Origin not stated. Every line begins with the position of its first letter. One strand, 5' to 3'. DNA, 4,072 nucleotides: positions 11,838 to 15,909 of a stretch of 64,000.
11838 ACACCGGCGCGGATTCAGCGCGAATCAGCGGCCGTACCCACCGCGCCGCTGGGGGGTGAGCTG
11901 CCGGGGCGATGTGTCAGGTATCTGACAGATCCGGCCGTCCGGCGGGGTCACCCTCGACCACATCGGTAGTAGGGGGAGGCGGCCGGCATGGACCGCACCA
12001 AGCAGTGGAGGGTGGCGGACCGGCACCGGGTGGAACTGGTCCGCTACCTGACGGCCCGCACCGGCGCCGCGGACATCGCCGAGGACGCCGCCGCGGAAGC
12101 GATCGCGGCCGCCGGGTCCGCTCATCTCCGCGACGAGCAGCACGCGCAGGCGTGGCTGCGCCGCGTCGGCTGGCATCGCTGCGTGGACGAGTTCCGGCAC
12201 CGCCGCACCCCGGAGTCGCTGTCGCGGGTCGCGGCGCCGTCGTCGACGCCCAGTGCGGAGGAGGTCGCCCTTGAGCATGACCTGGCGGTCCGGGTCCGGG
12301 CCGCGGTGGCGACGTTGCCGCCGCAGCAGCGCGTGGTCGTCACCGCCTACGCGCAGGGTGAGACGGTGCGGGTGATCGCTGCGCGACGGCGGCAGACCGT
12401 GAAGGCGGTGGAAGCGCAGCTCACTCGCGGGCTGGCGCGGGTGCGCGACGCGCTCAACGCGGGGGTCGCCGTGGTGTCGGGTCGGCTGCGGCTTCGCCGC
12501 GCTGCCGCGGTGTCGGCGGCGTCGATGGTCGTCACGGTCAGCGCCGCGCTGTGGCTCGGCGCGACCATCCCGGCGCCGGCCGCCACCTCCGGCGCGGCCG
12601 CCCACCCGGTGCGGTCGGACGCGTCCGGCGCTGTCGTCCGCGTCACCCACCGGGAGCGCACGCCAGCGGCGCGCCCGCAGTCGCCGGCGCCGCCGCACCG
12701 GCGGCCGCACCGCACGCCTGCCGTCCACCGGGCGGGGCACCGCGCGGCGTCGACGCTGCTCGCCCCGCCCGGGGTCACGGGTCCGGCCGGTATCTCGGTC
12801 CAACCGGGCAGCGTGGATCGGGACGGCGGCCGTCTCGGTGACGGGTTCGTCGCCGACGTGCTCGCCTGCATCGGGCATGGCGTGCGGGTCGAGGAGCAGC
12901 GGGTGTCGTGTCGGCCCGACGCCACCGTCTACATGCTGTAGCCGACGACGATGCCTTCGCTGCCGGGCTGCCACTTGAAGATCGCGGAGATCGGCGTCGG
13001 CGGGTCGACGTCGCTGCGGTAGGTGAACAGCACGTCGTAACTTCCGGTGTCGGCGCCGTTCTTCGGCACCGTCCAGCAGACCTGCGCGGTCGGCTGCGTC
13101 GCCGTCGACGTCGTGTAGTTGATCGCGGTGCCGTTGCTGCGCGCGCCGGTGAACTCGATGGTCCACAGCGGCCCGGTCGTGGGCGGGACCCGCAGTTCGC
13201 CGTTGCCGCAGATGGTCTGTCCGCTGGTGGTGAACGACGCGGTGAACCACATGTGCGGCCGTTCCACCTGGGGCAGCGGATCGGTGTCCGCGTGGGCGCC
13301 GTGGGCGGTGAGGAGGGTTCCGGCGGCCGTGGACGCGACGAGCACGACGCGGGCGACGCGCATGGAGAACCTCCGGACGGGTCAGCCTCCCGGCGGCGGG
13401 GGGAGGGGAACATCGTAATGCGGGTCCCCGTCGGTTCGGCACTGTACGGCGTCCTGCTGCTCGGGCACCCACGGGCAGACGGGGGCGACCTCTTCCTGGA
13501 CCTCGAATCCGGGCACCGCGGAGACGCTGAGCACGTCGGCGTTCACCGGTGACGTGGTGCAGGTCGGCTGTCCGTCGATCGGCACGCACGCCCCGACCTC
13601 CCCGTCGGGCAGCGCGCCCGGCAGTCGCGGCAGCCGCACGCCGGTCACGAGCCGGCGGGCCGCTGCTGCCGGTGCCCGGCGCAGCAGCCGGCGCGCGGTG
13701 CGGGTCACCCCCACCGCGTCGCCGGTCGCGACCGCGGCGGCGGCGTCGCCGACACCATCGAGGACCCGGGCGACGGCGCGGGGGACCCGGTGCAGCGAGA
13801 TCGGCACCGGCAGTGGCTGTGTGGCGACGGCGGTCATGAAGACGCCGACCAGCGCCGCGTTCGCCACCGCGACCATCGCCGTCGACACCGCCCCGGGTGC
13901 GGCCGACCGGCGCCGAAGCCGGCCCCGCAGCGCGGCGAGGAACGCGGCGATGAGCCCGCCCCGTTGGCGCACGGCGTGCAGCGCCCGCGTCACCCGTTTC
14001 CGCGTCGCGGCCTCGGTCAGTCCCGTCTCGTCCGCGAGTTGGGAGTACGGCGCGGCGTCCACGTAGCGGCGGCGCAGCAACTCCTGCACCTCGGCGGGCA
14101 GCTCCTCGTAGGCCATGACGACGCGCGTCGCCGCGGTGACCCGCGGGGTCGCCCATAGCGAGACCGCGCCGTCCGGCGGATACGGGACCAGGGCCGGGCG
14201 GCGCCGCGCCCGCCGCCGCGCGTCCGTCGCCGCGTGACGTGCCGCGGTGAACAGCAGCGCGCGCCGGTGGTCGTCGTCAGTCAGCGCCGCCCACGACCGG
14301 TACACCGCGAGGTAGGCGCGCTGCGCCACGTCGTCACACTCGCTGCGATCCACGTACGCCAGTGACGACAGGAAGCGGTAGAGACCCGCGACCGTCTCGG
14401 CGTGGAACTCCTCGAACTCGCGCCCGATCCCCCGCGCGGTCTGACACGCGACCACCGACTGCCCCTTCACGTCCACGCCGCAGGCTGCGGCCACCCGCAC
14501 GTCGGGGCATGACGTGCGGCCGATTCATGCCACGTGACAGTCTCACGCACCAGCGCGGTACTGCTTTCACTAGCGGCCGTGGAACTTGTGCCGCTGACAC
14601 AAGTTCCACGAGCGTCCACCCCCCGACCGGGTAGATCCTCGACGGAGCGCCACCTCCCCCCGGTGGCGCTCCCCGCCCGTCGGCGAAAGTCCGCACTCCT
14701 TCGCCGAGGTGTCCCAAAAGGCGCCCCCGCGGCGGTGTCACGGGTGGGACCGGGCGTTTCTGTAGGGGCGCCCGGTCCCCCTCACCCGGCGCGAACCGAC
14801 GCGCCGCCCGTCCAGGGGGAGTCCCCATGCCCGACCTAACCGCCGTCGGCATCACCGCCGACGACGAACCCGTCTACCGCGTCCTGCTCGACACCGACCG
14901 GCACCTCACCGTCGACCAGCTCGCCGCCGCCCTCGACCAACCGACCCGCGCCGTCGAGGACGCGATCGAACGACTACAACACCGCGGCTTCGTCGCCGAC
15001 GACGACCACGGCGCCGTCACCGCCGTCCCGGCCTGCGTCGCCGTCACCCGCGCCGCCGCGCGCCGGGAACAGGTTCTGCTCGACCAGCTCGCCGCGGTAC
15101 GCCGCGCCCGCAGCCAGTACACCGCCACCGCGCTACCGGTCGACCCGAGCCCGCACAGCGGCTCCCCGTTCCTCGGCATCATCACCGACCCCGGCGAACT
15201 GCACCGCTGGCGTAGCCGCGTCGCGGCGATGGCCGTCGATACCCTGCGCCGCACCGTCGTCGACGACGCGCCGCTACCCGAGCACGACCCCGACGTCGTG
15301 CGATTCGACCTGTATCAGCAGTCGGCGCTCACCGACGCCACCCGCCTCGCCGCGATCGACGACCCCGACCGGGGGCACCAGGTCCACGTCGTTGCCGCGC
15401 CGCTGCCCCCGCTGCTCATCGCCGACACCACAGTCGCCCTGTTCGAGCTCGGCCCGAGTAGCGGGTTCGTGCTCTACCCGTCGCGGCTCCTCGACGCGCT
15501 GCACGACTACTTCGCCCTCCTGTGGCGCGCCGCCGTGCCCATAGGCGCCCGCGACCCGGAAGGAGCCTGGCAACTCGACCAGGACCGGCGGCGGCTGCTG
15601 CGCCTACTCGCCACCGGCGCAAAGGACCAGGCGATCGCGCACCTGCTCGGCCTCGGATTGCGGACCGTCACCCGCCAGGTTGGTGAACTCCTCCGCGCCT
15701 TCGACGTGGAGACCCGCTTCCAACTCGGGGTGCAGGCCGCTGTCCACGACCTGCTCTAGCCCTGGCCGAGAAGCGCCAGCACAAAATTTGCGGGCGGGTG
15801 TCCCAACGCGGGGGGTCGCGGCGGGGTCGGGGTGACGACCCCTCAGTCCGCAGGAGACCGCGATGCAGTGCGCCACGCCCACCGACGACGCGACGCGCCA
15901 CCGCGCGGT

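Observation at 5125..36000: A 15-bp dyad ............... is scattered at intergenic sites across the conjugative element only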

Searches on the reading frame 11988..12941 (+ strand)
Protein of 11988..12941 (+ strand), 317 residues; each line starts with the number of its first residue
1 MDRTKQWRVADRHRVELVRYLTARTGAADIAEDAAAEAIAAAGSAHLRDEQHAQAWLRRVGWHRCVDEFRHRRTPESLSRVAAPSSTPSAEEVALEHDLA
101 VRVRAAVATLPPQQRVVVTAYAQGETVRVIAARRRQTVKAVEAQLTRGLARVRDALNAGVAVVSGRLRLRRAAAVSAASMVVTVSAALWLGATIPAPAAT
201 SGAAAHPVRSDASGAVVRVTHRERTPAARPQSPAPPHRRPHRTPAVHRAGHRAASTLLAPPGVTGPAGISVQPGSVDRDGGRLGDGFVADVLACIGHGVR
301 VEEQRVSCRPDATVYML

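Call 11: search_protein_families(library=pfam, proteins=[window:11988-12941:+], max_evalue=0.01)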
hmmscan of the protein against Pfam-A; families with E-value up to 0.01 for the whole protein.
window:11988-12941:+ (317 aa): 2 families
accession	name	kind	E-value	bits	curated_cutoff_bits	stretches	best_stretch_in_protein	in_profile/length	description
PF08281.18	Sigma70_r4_2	-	6e-07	29.5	25.7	1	102-151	3-53/54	Sigma-70, region 4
PF04542.20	Sigma70_r2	-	0.00019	21.6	24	1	11-73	3-69/71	Sigma-70 region 2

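Call 52: search_protein_families(library=ncbifam, proteins=[window:11988-12941:+], max_evalue=0.01)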
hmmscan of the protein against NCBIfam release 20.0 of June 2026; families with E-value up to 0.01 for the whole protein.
window:11988-12941:+ (317 aa): 26 families (the best 25 are shown)
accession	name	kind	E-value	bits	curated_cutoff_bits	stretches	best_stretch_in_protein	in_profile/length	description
TIGR02983.1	SigE-fam_strep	subfamily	8.8e-12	45.2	141.55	1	10-157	12-159/162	SigE family RNA polymerase sigma factor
TIGR02985.1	Sig70_bacteroi1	subfamily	1.1e-10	42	126.4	1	16-156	13-162/162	RNA polymerase sigma-70 factor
NF004113.0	PRK05602.1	equivalog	2.3e-10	40.4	208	1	19-157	64-202/211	RNA polymerase sigma factor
TIGR02989.1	Sig-70_gvs1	subfamily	2.6e-10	40.4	124.55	1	8-153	5-155/158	RNA polymerase sigma-70 factor, Rhodopirellula/Verrucomicrobium family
TIGR02937.1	sigma70-ECF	superfamily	3e-09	36.7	42.9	1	20-156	21-165/165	sigma-70 family RNA polymerase sigma factor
TIGR02984.1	Sig-70_plancto1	subfamily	6.6e-09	35.6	183.75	1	80-156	113-188/189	RNA polymerase sigma-70 factor, Planctomycetaceae-specific subfamily 1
NF009190.0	PRK12538.1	equivalog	9.7e-09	35.2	303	1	17-157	80-220/233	RNA polymerase sigma factor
TIGR02959.1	SigZ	equivalog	1.5e-08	34.7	168.65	1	11-157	2-149/170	RNA polymerase sigma factor SigZ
NF009166.1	PRK12513.1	equivalog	4.6e-08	33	206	1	11-158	29-188/193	RNA polymerase sigma factor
NF058625.1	sigma_PG0214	equivalog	6.6e-07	29.2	130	1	16-157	16-162/170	GFO_1088 family ECF-type sigma factor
NF007215.0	PRK09637.1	equivalog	7.9e-07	29.2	212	1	10-157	7-155/181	RNA polymerase sigma factor SigZ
NF009172.0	PRK12519.1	subfamily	7e-06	25.7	222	1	55-158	82-191/194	RNA polymerase sigma factor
NF007225.0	PRK09643.1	equivalog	2e-05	24.4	190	1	11-158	34-184/204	RNA polymerase sigma factor SigM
NF009193.0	PRK12541.1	equivalog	7.4e-05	23.1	171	1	10-153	11-157/161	RNA polymerase sigma factor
NF007228.0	PRK09646.1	subfamily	0.00011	21.9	226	1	52-157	81-191/194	ECF RNA polymerase sigma factor SigK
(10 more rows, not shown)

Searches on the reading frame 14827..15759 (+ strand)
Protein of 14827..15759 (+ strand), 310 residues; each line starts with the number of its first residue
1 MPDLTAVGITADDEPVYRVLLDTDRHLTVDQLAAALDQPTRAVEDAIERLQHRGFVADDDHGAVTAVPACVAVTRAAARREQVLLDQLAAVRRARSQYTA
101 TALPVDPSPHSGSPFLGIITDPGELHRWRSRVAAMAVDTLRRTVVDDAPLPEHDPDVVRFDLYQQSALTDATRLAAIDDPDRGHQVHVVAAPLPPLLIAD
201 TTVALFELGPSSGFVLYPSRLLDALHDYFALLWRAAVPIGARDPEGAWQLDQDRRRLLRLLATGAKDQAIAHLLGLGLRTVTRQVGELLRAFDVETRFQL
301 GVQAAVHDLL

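Call 11: search_protein_families(library=pfam, proteins=[window:14827-15759:+], max_evalue=0.01)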
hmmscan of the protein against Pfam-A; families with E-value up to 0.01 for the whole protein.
window:14827-15759:+ (310 aa): 2 families
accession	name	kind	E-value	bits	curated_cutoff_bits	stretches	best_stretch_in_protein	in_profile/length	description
PF01978.25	TrmB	-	2.4e-05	24.5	25.6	1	4-58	1-54/68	Sugar-specific transcriptional regulator TrmB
PF13384.12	HTH_23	-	0.00012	22.2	24.6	1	251-283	4-36/50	Homeodomain-like domain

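Call 52: search_protein_families(library=ncbifam, proteins=[window:14827-15759:+], max_evalue=0.01)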
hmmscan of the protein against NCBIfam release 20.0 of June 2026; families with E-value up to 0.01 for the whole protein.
window:14827-15759:+ (310 aa): 1 family
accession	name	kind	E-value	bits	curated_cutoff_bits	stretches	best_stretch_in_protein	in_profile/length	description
NF053606.1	Sta1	subfamily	0.0095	16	80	0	8-57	17-65/100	Sta1 family transcriptional regulator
